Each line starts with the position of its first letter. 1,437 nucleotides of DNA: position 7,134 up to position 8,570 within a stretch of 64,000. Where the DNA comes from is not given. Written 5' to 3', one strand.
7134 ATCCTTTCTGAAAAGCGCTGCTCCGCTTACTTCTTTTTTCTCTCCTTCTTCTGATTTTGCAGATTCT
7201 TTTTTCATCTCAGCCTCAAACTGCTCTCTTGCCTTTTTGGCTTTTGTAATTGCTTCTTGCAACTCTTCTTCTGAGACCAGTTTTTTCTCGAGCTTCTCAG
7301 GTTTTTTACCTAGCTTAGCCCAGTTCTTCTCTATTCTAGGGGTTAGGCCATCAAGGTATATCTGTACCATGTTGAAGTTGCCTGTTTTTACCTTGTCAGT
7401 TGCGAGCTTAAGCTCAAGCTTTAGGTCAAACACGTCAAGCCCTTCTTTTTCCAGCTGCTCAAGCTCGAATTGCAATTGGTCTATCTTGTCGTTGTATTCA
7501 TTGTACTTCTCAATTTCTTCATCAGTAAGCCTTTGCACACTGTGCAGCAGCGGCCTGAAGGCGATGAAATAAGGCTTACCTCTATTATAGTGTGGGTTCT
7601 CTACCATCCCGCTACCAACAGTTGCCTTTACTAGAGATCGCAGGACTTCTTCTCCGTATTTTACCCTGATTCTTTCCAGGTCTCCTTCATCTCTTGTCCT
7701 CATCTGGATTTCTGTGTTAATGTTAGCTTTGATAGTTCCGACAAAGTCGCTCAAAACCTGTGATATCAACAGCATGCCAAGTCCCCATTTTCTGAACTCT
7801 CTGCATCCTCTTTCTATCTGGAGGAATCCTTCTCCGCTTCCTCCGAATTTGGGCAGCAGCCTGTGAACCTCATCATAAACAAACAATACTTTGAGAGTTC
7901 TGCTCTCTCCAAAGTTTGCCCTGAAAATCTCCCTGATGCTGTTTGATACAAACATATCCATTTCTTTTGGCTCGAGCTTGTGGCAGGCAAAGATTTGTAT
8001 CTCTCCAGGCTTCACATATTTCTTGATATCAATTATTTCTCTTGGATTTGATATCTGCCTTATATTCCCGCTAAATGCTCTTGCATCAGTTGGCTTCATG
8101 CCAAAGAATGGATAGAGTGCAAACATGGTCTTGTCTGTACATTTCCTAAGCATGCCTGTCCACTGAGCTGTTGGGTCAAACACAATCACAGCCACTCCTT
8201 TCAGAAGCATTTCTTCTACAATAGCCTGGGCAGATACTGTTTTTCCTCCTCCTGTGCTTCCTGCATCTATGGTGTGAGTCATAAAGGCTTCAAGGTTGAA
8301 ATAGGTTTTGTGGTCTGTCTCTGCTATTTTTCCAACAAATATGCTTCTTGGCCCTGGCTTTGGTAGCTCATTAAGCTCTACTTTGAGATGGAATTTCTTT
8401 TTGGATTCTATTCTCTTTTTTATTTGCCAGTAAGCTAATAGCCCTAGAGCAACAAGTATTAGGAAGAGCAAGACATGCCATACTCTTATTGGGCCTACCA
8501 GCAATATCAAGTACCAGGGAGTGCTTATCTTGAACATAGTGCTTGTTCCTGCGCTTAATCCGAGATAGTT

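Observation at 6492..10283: Unusual fusion: ~600-aa extracellular Ig/CarboxypepD_reg domain fused to a HerA-type ATPase across a single TM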

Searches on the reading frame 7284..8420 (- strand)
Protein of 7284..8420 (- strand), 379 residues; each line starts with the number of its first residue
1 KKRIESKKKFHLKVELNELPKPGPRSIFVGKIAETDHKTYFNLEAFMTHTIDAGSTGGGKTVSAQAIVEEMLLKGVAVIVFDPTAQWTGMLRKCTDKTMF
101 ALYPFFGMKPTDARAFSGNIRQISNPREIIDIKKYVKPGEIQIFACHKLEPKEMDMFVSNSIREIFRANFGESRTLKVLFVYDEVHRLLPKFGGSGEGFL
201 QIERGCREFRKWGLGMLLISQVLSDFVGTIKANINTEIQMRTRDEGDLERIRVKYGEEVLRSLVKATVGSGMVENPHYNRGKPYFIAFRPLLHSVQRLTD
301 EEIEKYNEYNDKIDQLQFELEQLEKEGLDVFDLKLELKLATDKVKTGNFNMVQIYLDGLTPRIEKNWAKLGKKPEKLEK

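Call 26: search_solved_structures(query=A2, max_evalue=1, show_alignments=2)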
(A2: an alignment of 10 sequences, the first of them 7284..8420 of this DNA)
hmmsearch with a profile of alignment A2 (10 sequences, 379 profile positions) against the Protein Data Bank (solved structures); distinct sequences matched with E-value up to 1: 17.
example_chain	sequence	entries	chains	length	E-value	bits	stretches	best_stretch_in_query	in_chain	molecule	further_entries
9x1l_A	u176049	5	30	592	4.8e-12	48.7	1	178-251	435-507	DNA helicase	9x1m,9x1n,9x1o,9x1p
9c1m_M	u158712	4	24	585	3.6e-11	45.8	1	169-254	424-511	ATP-binding protein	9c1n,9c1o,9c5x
4d2i_A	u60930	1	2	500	7.2e-11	44.8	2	131-251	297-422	HERA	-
8xau_A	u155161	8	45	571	8.8e-11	44.5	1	167-253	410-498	ATP-binding protein | HerA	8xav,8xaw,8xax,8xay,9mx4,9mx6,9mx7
8yho_A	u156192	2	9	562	4.2e-09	39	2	157-250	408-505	DUF87 domain-containing protein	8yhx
8wiv_A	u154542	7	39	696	2.8e-08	36.3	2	141-251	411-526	Helicase HerA central domain-containing protein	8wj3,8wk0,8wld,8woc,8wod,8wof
8ziq_M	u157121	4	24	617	5.4e-08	35.4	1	133-248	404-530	HerA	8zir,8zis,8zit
11kk_A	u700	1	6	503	2.7e-07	33.1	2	168-243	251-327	HerA like helicase YjgR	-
2iuu_A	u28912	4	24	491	0.063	15.4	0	48-76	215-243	DNA TRANSLOCASE FTSK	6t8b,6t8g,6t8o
2iut_A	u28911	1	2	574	0.095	14.8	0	48-76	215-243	DNA TRANSLOCASE FTSK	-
6sz9_A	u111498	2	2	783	0.15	14.1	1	27-83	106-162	IcmO (DotL)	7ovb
2ius_A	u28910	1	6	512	0.25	13.4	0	48-83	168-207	DNA TRANSLOCASE FTSK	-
4ag5_A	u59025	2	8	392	0.29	13.2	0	55-93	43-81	TYPE IV SECRETORY PATHWAY VIRB4 COMPONENTS-LIKE PROTEIN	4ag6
6o1w_A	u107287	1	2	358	0.32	13.1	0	47-80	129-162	DNA translocase coupling protein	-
6o1x_A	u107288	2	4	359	0.32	13.1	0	47-80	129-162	DNA translocase coupling protein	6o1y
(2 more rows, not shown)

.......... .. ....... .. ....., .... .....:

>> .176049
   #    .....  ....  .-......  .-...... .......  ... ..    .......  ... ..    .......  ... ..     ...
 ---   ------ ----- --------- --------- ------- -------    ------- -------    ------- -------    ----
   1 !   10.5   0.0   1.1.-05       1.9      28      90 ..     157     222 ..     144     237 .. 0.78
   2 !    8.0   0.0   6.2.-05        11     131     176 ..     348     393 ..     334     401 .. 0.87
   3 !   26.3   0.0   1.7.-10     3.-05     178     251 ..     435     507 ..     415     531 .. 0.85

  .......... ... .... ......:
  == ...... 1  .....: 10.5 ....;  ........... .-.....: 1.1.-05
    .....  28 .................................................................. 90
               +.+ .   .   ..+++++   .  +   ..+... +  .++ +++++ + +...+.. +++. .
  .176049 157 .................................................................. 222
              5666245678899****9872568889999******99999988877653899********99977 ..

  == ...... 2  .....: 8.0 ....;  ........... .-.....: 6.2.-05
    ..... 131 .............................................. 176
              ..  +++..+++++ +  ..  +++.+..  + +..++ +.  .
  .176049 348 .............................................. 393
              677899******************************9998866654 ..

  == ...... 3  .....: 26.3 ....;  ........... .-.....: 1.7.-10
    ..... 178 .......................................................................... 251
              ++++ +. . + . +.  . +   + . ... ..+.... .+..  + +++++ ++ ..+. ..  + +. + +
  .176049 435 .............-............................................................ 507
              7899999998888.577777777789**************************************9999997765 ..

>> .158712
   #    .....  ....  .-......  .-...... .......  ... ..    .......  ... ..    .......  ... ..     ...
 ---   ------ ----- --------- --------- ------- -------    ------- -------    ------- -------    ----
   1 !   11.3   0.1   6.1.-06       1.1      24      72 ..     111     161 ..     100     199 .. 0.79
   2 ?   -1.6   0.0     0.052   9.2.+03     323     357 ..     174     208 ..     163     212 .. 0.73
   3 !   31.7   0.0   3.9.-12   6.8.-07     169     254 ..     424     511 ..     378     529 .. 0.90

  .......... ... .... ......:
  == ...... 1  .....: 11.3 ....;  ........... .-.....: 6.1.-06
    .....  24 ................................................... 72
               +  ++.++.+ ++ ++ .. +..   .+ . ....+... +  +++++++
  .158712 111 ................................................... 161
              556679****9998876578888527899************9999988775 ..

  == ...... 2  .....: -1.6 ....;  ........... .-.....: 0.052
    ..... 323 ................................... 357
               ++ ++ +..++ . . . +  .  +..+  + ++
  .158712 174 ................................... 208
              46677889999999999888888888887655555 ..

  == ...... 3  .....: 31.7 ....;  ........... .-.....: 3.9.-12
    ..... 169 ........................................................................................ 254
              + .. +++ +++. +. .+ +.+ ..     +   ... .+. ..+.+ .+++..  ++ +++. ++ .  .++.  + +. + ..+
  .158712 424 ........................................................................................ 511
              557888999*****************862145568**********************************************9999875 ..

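Call 30: search_protein_representatives(alignment_id=A2)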
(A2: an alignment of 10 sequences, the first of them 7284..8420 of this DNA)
Query: 10 sequences, 379 profile positions. Proteins with E-value up to 0.001 (for the whole library): 3081; up to 1e-10: 738; up to 1e-30: 413. The best 150 are listed.
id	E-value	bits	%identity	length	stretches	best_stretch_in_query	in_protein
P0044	5.7e-213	723.3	-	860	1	1-377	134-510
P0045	2.5e-212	721.1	-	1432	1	1-378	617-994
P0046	1.7e-211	718.4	-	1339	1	1-378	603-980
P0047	1.9e-211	718.2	-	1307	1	1-378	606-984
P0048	2.0e-206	701.7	-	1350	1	1-378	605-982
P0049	9.4e-198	673.2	-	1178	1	1-378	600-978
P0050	4.9e-197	670.8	-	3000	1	4-378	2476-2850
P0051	7.7e-196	666.9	-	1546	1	1-378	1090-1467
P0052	2.5e-194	661.9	-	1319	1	2-378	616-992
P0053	3.5e-194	661.4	-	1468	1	2-378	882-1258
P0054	1.9e-193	659.0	-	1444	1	1-378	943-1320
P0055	2.3e-193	658.8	-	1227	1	1-378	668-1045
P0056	2.3e-192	655.4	-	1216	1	1-377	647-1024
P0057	2.6e-192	655.2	-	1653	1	1-377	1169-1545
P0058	3.0e-191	651.8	-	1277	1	1-378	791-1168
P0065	2.4e-187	638.9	-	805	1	2-378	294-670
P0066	3.6e-187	638.3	-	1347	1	1-378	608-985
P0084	6.3e-179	611.2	-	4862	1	2-378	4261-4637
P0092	7.0e-175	597.9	-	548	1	1-377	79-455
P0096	2.8e-174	595.9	-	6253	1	5-377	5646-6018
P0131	3.1e-160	549.7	-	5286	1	5-376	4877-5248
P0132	3.6e-158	542.9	-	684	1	6-373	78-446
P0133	7.6e-158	541.8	-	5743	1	5-371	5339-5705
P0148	2.0e-151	520.7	-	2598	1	5-372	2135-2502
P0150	9.8e-150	515.1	-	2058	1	5-378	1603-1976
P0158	5.1e-145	499.6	-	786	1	7-370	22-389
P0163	7.0e-144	495.9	-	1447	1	1-365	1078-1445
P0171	2.8e-138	477.4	-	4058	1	1-360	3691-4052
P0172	3.1e-138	477.3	-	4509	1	1-364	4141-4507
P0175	7.9e-137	472.6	-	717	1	2-361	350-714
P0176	9.4e-137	472.4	-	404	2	153-365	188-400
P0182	1.9e-134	464.8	-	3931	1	1-361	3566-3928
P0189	1.6e-132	458.4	-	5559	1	1-373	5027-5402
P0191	3.5e-132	457.4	-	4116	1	2-364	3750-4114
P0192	3.5e-132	457.3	-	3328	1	1-363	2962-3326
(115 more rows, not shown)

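Call 34: list_cluster_members(proteins=[P0096, P0133, P0189, P0131, P0084, P0050, P0092, P0132, P0158, P0176])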
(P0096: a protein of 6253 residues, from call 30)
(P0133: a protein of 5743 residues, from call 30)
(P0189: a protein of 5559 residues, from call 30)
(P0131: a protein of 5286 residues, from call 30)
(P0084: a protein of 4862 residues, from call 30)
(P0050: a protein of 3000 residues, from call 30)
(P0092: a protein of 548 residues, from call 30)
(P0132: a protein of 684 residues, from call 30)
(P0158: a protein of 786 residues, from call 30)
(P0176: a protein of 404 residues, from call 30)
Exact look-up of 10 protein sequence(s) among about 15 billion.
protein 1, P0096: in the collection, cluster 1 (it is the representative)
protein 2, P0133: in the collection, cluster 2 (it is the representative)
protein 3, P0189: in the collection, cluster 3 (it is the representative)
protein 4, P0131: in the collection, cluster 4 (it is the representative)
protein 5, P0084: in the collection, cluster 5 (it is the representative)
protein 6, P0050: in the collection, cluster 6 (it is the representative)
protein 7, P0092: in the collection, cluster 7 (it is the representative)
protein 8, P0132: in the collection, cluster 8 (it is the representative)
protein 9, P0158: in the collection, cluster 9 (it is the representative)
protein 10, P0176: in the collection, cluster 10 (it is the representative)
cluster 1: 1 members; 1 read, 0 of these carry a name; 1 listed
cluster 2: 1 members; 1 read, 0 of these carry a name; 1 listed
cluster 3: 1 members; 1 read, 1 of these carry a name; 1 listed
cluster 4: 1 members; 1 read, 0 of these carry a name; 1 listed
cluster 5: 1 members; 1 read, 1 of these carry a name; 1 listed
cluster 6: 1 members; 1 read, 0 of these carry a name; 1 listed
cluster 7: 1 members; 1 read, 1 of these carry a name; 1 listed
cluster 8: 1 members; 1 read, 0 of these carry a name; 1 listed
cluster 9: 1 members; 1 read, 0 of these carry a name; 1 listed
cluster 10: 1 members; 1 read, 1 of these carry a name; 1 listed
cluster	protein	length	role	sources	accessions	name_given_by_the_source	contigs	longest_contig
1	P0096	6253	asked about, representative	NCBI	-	-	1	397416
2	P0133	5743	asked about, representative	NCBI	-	-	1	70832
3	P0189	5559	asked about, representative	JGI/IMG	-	hypothetical protein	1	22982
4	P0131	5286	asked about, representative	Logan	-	-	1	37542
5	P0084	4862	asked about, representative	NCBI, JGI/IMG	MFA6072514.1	MAG: DUF87 domain-containing protein [Candidatus Woesearchaeota archaeon] | hypothetical protein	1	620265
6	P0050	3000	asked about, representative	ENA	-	-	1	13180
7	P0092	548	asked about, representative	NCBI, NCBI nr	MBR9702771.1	DUF853 family protein, partial [Candidatus Woesearchaeota archaeon] | DUF853 family protein [Candidatus Woesearchaeota archaeon]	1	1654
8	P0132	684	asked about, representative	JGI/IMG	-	-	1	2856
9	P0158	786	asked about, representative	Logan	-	-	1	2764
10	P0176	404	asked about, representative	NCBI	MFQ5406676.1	MAG: ATP-binding protein [Candidatus Micrarchaeia archaeon]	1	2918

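Call 46: find_homologous_proteins(query=A2, max_evalue=0.00001)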
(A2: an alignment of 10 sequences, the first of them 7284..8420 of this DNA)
Query A2 (10 sequences) (379 aa, profile of the alignment): 412 proteins with E <= 0.00001 among 8000 candidates; the best 120 are listed.
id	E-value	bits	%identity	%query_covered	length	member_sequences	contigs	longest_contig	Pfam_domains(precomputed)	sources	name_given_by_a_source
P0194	1.9e-209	713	78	100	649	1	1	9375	PF10412.16,PF01935.24,PF05872.19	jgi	jgi:hypothetical protein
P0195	8.0e-206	701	60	95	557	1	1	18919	PF01935.24,PF05872.19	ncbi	ncbi:hypothetical protein COY26_01315, partial [Candidatus Woesearchaeota archaeon CG_4_10_14_0_2_um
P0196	9.8e-199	678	66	99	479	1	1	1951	PF00270.36,PF01935.24,PF05872.19,PF04851.22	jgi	jgi:hypothetical protein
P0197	2.3e-198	677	64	99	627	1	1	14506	PF01935.24,PF05872.19,PF12846.14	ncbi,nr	ncbi:MAG: DUF87 domain-containing protein, partial [Candidatus Nanoarchaeia archaeon]|nr:DUF87 domai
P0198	3.6e-198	676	62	97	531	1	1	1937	PF10412.16,PF01935.24,PF05872.19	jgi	jgi:DNA segregation ATPase FtsK/SpoIIIE-like protein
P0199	1.2e-192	658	67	99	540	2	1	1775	PF01935.24,PF05872.19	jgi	jgi:hypothetical protein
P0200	2.6e-191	654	61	97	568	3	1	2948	PF10412.16,PF00270.36,PF01935.24,PF05872.19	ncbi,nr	ncbi:MAG: DUF87 domain-containing protein, partial [Nanoarchaeota archaeon]|nr:DUF87 domain-containi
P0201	1.2e-190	651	65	99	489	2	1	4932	PF10412.16,PF01935.24,PF05872.19,PF12846.14,PF04851.22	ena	-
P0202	1.2e-188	645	64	98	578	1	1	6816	PF00270.36,PF01935.24,PF05872.19,PF04851.22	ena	-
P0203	2.3e-188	644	63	99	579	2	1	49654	PF00270.36,PF01935.24,PF05872.19,PF12846.14,PF04851.22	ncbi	-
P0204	2.8e-186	637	62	97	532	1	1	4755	PF01935.24,PF05872.19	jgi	jgi:hypothetical protein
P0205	5.3e-186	636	59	99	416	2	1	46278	PF10412.16,PF01935.24,PF05872.19,PF12846.14,PF04851.22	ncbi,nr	ncbi:ATP-binding protein [Candidatus Woesearchaeota archaeon]|nr:ATP-binding protein [Candidatus Woe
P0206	8.8e-185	632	63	99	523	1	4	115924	PF01935.24,PF05872.19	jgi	-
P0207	1.0e-184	632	61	100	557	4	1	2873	PF01935.24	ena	-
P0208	1.3e-184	632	66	96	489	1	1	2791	PF01935.24,PF05872.19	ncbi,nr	ncbi:DUF87 domain-containing protein, partial [Candidatus Woesearchaeota archaeon]|nr:DUF87 domain-c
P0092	2.2e-174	598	58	99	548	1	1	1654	PF01935.24,PF05872.19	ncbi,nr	ncbi:DUF853 family protein, partial [Candidatus Woesearchaeota archaeon]|nr:DUF853 family protein [C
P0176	3.0e-136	472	47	93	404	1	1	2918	PF10412.16,PF00270.36,PF01935.24,PF05872.19,PF02534.21,PF01580.25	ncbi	ncbi:MAG: ATP-binding protein [Candidatus Micrarchaeia archaeon]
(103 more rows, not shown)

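Call 47: find_related_loci(query=A2, collection=genome_contigs, flank=10000)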
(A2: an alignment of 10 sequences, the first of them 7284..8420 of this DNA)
Query A2 (379 aa) in genome_contigs; peptide patterns used: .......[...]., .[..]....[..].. (x = any residue, [..] = any of these).
599 stretches matched a pattern (row limit reached: there are more); 579 encode a relative of the query (tblastn E <= 1e-3); the best 80 are kept; 80 distinct loci.
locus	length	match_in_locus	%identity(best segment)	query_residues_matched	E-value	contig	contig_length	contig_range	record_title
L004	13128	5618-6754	88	1-379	0e+0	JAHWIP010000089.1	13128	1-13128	MAG: Candidatus Woesearchaeota archaeon isolate YT2_088 k127_72615413, whole genome shotgun sequence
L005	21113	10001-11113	91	1-371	0e+0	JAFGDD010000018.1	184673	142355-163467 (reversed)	MAG: Candidatus Woesearchaeota archaeon isolate Zod_Metabat.1155 k87_9266120, whole genome shotgun sequence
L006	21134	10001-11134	89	1-378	0e+0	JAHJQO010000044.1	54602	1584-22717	MAG: Nanoarchaeota archaeon isolate OS_PC_MetaG.mb.11 OS_PC_MetaG.mb.11_k141_588892, whole genome shotgun sequence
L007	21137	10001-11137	89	1-379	0e+0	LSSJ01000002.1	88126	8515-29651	MAG: Euryarchaeota archaeon SM23-78 WORSMTZ_1081, whole genome shotgun sequence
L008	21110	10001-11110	87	10-379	0e+0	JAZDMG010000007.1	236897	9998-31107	MAG: archaeon isolate MEGAHIT-group-0.639 k141_3390952, whole genome shotgun sequence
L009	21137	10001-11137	86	1-379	0e+0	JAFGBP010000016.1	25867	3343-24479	MAG: Candidatus Woesearchaeota archaeon isolate Zod_Metabat.1039 k87_3170321, whole genome shotgun sequence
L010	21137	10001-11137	84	1-379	0e+0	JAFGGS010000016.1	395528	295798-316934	MAG: Candidatus Woesearchaeota archaeon isolate Zod_Metabat.140 k87_10007506, whole genome shotgun sequence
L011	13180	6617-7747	81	1-377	0e+0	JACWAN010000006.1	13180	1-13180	MAG: Candidatus Woesearchaeota archaeon isolate A_NAN_12 k141_13250, whole genome shotgun sequence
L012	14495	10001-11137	78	1-379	0e+0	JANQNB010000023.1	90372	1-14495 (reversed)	MAG: Candidatus Nanoarchaeia archaeon isolate PL23a_bin.69 k99_6748474, whole genome shotgun sequence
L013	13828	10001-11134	80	2-379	0e+0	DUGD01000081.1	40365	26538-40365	MAG TPA_asm: Candidatus Woesearchaeota archaeon isolate UBA10207 contig_43141, whole genome shotgun sequence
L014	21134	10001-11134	79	2-379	0e+0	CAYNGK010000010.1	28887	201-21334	MAG TPA_asm: uncultured Methanosarcinales archaeon isolate SRP342105_co1_174 genome assembly, contig: NODE_2121_length_2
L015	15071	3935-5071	77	1-379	0e+0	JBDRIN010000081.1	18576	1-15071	MAG: archaeon isolate MEGAHIT-group-1.588 k141_8403026, whole genome shotgun sequence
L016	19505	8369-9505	79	1-379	0e+0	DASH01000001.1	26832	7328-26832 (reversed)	MAG TPA_asm: Candidatus Woesearchaeota archaeon UBA153 UBA153_contig_109447, whole genome shotgun sequence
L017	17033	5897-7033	78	1-379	0e+0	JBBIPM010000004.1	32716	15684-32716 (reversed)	MAG: Candidatus Woesearchaeota archaeon isolate PGF172224_bin_302 NODE_450_length_32716_cov_7.290928, whole genome shotg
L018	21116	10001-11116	79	1-371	0e+0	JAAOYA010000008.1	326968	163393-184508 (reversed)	Candidatus Woesearchaeota archaeon isolate DPANNHV_H1.bin.22 k83_1106585, whole genome shotgun sequence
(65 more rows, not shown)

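Call 50: list_cluster_members(proteins=[P0192, P0148, P0150, P0175, P0191, P0066, P0163, P0171, P0172, P0182])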
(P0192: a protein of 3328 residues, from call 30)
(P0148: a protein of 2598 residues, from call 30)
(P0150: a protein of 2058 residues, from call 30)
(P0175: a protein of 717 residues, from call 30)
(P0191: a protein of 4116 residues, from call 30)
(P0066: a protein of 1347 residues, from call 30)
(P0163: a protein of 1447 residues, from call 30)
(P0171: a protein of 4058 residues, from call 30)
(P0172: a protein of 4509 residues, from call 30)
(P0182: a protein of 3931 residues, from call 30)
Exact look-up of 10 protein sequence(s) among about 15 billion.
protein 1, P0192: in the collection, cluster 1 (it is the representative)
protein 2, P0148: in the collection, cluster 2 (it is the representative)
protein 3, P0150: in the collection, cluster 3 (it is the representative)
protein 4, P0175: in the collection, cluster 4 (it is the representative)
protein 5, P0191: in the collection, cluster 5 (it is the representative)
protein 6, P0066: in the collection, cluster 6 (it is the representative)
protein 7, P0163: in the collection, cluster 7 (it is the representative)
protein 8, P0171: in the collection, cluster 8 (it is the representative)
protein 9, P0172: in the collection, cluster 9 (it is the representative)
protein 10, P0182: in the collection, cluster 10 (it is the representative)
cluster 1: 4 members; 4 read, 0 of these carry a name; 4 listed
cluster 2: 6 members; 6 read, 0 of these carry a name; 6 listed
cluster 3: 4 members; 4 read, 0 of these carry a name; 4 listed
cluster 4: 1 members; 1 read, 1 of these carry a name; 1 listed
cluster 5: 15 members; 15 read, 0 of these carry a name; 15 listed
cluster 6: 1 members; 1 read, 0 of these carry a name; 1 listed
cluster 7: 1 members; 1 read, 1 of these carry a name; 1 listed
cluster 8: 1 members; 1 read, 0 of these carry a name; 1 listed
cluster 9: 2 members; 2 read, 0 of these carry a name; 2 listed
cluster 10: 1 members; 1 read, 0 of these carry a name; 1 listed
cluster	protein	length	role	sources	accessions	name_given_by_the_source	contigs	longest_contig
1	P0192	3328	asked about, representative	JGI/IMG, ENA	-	-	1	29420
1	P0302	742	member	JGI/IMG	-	-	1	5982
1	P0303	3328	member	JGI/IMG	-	-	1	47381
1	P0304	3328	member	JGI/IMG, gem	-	-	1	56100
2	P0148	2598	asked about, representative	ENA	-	-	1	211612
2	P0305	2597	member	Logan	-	-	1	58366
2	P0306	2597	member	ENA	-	-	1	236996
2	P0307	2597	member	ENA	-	-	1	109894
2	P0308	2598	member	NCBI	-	-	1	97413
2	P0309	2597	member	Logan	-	-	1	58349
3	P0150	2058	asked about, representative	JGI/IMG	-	-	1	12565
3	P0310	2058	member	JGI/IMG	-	-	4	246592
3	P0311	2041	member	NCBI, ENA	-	-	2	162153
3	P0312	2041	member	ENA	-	-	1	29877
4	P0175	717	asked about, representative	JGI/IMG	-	Predicted ATPase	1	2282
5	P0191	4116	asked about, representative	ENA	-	-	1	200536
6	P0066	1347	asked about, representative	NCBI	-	-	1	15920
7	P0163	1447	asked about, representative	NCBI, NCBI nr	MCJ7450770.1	MAG: DUF853 family protein, partial [Candidatus Nanohaloarchaeota archaeon QJJ-9] | DUF853 family protein [Candidatus Nanohaloarchaeota archaeon QJJ-9]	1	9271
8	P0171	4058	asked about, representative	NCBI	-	-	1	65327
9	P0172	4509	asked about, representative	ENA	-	-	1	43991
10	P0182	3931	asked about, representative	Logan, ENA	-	-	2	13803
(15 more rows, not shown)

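Call 73: search_protein_families(library=pfam, proteins=[P0084, P0163, P0175, P0065], max_evalue=0.001)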
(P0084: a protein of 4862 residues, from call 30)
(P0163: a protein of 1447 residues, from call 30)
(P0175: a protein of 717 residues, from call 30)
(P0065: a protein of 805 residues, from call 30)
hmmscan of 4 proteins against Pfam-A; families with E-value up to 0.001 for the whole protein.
P0084 (4862 aa): 4 families
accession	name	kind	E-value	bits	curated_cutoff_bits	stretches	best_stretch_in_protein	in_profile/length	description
PF01935.23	DUF87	-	1.7e-10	41.8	23.2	1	4288-4412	3-99/220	Helicase HerA, central domain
PF10633.15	NPCBM_assoc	-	4.7e-07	30.3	24.4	0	2660-2726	8-74/78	NPCBM-associated, NEW3 domain of alpha-galactosidase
PF05872.18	HerA_C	-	0.00011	21.4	22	1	4300-4375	15-91/502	Helicase HerA-like C-terminal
PF00270.35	DEAD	-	0.00083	19.6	26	0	4308-4452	16-135/167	DEAD/DEAH box helicase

P0163 (1447 aa): 11 families
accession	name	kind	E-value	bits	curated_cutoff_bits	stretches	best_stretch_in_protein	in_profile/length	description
PF10633.15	NPCBM_assoc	-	1.3e-13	51.4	24.4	1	59-132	2-70/78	NPCBM-associated, NEW3 domain of alpha-galactosidase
PF01935.23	DUF87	-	1.9e-13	51.4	23.2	1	1106-1251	3-145/220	Helicase HerA, central domain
PF05872.18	HerA_C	-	1.5e-09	37.5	22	1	1114-1176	11-73/502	Helicase HerA-like C-terminal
PF04851.21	ResIII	-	2e-09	38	22.5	1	1115-1271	14-140/164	Type III restriction enzyme, res subunit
PF10412.15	TrwB_AAD_bind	-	3.2e-06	26.7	20.5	1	1124-1163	15-54/387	Type IV secretion-system coupling protein DNA-binding domain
PF22067.2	Cep192_D3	-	8e-06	26.3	27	0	290-350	21-84/99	Cep192 domain 3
PF12846.13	AAA_10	-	1.8e-05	24.4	27.5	0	1125-1171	22-68/362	AAA-like domain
PF23619.1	Ig_VWA7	-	3.7e-05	24.3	27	0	839-924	10-94/104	VWA7 Ig-like domain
PF00270.35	DEAD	-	6.3e-05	23.2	26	0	1126-1162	16-55/167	DEAD/DEAH box helicase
PF01580.24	FtsK_SpoIIIE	-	0.0001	22.3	24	1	1112-1148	27-63/221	FtsK/SpoIIIE family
PF06280.18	fn3_5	-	0.00023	22.3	27.6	0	847-916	36-102/112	Fn3-like domain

P0175 (717 aa): 9 families
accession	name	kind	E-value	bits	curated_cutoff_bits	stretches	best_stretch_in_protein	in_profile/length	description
PF05872.18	HerA_C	-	2.7e-13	49.8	22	2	387-439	13-65/502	Helicase HerA-like C-terminal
PF04851.21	ResIII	-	2.5e-09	37.7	22.5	1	387-544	15-139/164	Type III restriction enzyme, res subunit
PF01935.23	DUF87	-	1.4e-08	35.6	23.2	1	377-488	3-95/220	Helicase HerA, central domain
PF10412.15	TrwB_AAD_bind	-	1.8e-06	27.6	20.5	1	395-435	15-55/387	Type IV secretion-system coupling protein DNA-binding domain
PF00270.35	DEAD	-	5.8e-05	23.3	26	0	397-433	16-55/167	DEAD/DEAH box helicase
PF01580.24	FtsK_SpoIIIE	-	6.9e-05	22.8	24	0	380-431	25-79/221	FtsK/SpoIIIE family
PF09848.15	SLFN-g3_helicase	-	0.0001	22.2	24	0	397-562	3-113/354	Schlafen group 3, DNA/RNA helicase domain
PF12846.13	AAA_10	-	0.00056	19.5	27.5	0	527-613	237-320/362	AAA-like domain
PF10633.15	NPCBM_assoc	-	0.00074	20.1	24.4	0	260-293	44-77/78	NPCBM-associated, NEW3 domain of alpha-galactosidase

P0065 (805 aa): 1 family
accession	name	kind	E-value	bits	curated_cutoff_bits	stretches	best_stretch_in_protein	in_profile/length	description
PF01935.23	DUF87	-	4e-08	34.1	23.2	1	320-419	2-83/220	Helicase HerA, central domain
